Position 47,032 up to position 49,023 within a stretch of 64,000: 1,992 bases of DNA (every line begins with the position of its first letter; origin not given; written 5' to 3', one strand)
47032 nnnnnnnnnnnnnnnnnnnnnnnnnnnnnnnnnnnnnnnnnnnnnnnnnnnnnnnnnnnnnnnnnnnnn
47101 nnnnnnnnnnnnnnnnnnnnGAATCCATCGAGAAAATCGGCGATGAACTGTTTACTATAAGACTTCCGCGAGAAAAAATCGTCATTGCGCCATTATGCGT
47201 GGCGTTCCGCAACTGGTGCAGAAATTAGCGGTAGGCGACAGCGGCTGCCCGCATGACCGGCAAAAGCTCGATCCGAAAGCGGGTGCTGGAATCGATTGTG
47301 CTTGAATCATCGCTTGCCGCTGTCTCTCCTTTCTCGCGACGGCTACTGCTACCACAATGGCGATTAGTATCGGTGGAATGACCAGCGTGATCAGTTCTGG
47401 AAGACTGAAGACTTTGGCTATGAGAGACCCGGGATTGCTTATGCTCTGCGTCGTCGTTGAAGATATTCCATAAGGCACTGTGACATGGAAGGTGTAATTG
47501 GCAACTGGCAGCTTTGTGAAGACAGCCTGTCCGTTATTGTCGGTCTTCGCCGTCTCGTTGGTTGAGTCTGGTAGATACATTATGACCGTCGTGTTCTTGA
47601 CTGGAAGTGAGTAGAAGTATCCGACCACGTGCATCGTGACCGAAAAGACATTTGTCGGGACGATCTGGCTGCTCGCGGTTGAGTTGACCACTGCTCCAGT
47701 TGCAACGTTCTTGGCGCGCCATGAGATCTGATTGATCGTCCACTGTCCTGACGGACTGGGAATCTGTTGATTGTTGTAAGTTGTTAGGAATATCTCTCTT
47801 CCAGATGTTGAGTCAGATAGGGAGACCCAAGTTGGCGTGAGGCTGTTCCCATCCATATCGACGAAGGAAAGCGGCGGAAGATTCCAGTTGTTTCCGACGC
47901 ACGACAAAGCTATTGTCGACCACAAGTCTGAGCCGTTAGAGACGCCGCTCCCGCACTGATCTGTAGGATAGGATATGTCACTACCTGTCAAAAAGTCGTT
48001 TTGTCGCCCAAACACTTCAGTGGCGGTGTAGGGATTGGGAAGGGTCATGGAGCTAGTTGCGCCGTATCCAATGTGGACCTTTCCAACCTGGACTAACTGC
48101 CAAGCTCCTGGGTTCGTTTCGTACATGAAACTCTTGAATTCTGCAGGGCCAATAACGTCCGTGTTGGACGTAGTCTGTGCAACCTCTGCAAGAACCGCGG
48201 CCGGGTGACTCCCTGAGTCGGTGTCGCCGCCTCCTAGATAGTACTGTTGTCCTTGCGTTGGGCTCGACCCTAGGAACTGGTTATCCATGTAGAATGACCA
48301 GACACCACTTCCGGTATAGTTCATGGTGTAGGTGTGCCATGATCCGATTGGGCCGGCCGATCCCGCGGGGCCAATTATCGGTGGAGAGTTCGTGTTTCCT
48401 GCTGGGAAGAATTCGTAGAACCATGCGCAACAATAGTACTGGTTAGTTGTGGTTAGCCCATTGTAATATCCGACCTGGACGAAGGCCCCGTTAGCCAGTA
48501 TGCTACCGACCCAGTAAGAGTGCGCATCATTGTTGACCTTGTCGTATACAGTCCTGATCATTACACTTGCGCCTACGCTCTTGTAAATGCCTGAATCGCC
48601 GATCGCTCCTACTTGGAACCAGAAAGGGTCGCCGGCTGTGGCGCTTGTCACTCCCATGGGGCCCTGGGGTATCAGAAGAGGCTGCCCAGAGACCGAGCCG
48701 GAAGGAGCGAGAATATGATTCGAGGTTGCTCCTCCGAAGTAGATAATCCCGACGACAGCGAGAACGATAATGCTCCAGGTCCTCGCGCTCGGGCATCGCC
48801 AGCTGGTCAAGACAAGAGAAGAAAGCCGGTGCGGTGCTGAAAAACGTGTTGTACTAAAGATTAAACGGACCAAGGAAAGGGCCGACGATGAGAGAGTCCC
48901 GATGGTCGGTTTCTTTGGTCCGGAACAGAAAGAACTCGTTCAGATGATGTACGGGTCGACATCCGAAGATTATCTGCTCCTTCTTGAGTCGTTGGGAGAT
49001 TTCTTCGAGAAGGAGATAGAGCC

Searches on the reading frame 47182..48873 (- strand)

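Call 16: search_protein_families(library=pfam, proteins=[window:47182-48873:-])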
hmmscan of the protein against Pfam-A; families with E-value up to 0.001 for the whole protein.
window:47182-48873:- (563 aa): 5 families
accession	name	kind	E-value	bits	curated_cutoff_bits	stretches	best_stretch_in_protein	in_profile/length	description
PF13240.11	Zn_Ribbon_1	-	9.7e-07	28.8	25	1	537-558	1-22/23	zinc-ribbon domain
PF13248.11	Zn_ribbon_3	-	0.00013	21.8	27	1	538-558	5-25/26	zinc-ribbon domain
PF13620.12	CarboxypepD_reg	-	0.00015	22.5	32.3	1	424-472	13-62/82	Carboxypeptidase regulatory-like domain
PF12773.13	DZR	-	0.00022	21.8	27.3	1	536-556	25-45/45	Double zinc ribbon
PF17210.9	SdrD_B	-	0.00027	21.5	29.7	1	425-479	24-79/112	SdrD B-like domain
